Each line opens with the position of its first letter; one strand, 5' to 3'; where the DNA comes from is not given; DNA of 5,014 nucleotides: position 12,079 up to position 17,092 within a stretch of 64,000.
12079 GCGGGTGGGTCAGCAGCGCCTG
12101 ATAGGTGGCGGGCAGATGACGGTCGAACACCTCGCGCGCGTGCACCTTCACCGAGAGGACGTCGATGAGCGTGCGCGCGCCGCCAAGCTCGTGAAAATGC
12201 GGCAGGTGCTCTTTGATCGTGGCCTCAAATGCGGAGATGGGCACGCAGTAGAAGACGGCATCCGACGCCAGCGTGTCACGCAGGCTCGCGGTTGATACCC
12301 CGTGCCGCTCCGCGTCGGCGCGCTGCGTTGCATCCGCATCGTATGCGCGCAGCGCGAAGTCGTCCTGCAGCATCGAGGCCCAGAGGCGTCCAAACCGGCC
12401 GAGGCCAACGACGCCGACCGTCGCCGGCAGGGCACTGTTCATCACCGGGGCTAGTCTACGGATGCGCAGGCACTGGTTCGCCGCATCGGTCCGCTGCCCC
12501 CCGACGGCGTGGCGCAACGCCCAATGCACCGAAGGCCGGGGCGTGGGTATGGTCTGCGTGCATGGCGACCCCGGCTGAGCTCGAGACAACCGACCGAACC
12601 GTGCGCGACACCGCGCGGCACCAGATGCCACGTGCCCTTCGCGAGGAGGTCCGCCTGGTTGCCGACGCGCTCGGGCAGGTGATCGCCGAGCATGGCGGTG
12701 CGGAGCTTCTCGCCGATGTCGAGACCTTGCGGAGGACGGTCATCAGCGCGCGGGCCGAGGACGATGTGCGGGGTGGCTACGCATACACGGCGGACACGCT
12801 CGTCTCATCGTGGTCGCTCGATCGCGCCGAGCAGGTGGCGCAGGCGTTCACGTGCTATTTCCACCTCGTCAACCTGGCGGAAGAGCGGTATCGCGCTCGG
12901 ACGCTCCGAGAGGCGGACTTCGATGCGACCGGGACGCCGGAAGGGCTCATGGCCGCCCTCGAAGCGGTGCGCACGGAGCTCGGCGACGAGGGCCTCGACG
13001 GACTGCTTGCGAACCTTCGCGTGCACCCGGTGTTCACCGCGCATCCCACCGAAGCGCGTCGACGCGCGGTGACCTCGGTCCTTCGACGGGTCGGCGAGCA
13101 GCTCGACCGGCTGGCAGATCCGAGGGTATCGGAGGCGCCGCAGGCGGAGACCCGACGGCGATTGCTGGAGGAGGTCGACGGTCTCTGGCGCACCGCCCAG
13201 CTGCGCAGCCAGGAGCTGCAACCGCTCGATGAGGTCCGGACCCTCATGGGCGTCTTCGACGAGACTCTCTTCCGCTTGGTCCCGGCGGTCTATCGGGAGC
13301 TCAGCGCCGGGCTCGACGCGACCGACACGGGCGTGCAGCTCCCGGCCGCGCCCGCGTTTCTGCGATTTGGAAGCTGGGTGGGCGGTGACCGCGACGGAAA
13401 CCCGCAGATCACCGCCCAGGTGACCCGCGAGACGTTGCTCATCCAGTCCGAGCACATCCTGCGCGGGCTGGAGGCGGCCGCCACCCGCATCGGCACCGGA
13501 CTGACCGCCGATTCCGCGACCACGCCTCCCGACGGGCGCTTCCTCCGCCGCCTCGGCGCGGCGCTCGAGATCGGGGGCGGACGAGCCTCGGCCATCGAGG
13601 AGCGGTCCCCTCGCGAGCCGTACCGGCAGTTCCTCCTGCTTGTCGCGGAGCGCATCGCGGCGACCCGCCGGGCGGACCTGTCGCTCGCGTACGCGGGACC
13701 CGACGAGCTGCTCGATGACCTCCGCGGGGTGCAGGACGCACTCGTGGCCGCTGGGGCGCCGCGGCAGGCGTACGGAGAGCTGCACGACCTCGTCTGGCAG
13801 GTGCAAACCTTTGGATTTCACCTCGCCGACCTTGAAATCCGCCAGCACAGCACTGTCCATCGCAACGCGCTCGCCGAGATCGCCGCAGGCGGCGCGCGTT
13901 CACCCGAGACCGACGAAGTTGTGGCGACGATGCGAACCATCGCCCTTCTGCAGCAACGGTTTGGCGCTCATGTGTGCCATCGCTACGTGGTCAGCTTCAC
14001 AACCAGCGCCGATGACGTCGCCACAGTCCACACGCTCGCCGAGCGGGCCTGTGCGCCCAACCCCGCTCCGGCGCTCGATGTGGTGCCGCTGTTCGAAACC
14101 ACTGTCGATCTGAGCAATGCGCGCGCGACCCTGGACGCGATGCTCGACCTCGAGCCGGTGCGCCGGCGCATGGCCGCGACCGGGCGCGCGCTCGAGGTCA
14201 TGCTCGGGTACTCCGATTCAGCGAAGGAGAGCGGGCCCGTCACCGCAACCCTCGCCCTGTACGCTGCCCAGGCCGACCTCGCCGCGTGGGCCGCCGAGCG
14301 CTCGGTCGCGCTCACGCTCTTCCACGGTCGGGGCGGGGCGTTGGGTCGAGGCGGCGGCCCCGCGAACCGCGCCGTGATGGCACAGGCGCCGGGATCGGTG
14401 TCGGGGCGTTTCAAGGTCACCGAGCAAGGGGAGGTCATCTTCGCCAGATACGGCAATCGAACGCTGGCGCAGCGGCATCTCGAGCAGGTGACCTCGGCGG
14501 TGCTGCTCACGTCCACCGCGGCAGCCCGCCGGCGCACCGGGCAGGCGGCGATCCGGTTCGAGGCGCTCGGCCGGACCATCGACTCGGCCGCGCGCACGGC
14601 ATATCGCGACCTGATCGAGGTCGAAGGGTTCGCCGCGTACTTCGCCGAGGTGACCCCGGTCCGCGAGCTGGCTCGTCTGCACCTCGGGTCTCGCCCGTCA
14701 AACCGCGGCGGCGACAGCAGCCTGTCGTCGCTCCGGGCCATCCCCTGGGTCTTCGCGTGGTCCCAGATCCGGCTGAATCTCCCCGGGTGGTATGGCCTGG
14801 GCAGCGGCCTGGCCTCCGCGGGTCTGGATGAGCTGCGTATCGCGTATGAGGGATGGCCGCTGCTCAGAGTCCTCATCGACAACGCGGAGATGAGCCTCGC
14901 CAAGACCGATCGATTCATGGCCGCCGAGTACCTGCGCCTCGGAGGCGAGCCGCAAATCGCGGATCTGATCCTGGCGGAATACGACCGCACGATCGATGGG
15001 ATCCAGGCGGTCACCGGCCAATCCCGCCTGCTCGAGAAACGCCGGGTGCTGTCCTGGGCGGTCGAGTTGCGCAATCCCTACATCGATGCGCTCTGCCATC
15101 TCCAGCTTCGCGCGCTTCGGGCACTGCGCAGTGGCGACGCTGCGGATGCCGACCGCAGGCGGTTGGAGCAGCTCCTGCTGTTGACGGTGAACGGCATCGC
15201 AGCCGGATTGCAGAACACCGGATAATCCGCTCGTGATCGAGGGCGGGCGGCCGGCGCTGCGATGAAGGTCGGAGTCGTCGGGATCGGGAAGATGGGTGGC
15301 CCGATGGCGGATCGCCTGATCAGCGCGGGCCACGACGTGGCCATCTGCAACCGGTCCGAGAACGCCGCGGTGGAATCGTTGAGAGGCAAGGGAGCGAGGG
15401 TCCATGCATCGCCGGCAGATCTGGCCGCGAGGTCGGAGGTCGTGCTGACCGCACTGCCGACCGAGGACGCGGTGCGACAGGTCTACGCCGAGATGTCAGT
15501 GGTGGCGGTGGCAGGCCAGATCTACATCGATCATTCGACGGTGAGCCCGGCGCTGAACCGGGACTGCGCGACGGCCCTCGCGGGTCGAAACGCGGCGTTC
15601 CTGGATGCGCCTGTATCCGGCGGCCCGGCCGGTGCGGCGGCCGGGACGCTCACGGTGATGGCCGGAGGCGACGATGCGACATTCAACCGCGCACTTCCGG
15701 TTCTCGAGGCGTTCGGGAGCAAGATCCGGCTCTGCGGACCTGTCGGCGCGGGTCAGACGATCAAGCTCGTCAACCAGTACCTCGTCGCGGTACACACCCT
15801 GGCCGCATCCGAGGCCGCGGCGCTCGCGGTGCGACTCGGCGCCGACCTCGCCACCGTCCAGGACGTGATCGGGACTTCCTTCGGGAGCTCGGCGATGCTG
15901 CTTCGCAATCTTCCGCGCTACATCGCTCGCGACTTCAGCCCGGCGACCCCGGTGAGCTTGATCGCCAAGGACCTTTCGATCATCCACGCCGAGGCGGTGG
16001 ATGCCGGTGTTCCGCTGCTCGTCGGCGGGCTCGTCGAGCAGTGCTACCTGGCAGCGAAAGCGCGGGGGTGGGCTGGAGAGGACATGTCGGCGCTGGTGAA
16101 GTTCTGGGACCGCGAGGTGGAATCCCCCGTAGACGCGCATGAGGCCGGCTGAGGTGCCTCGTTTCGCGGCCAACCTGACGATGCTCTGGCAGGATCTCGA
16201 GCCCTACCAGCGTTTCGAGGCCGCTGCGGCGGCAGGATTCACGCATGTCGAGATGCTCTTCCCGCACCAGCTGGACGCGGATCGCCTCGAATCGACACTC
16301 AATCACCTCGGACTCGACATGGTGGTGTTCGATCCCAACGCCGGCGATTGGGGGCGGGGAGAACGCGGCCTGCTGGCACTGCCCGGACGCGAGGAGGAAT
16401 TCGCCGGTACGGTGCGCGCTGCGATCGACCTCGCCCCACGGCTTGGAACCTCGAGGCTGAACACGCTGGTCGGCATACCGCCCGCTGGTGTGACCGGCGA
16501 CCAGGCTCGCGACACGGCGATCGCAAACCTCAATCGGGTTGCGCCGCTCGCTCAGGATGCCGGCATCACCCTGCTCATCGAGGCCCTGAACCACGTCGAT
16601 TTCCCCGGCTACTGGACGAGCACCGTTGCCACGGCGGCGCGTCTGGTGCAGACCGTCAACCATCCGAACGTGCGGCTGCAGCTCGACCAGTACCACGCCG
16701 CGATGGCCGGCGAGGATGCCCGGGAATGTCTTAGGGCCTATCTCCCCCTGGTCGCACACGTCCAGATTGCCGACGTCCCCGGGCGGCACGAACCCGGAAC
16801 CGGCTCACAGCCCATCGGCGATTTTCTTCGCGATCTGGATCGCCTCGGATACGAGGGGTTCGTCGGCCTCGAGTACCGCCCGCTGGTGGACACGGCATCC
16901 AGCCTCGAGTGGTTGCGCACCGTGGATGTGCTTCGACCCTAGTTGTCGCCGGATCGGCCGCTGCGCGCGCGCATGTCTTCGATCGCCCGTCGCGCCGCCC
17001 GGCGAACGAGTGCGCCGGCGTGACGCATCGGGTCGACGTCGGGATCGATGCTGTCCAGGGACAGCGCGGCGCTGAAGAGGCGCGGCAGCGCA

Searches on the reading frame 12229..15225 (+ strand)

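Call 96: search_protein_families(library=pfam, proteins=[window:12229-15225:+], max_evalue=0.001)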
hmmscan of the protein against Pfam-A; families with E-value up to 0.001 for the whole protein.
window:12229-15225:+ (998 aa): 2 families
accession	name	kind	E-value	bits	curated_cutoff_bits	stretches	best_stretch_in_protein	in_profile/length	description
PF00311.23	PEPcase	-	3.7e-234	780.1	22.4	2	558-998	466-919/919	Phosphoenolpyruvate carboxylase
PF14010.12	PEPcase_2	-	0.00013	21.1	25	1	614-708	172-258/493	Phosphoenolpyruvate carboxylase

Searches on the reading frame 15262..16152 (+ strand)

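Call 96: search_protein_families(library=pfam, proteins=[window:15262-16152:+], max_evalue=0.001)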
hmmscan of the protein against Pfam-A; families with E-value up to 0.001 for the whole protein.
window:15262-16152:+ (296 aa): 8 families
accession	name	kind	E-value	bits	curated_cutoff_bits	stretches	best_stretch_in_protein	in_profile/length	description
PF03446.21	NAD_binding_2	-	2.1e-44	151.8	21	1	2-158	1-159/161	NAD binding domain of 6-phosphogluconate dehydrogenase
PF14833.11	NAD_binding_11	-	1.1e-32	113.3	30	1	162-281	1-121/122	NAD-binding of NADP-dependent 3-hydroxyisobutyrate dehydrogenase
PF03807.23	F420_oxidored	-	1.9e-11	44.9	21.6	1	2-91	1-91/94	NADP oxidoreductase coenzyme F420-dependent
PF02826.25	2-Hacid_dh_C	-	8.2e-06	25.7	25.1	1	2-77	38-111/178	D-isomer specific 2-hydroxyacid dehydrogenase, NAD binding domain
PF01488.26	Shikimate_DH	-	0.00012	22.6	24.3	0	2-64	14-82/138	Shikimate / quinate 5-dehydrogenase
PF07991.19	KARI_N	-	0.00032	20.8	20.6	1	2-77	6-79/165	Acetohydroxy acid isomeroreductase, NADPH-binding domain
PF02737.24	3HCDH_N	-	0.00038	20.9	22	1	2-42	1-41/180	3-hydroxyacyl-CoA dehydrogenase, NAD binding domain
PF02558.23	ApbA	-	0.00049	20.2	22.2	1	3-64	1-60/150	Ketopantoate reductase PanE/ApbA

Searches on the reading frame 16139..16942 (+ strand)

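Call 96: search_protein_families(library=pfam, proteins=[window:16139-16942:+], max_evalue=0.001)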
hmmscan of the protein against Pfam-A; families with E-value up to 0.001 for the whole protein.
window:16139-16942:+ (267 aa): 1 family
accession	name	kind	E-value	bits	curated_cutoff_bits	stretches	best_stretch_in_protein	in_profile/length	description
PF01261.30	AP_endonuc_2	-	9.7e-42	143.8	31.1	1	26-261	1-248/249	Xylose isomerase-like TIM barrel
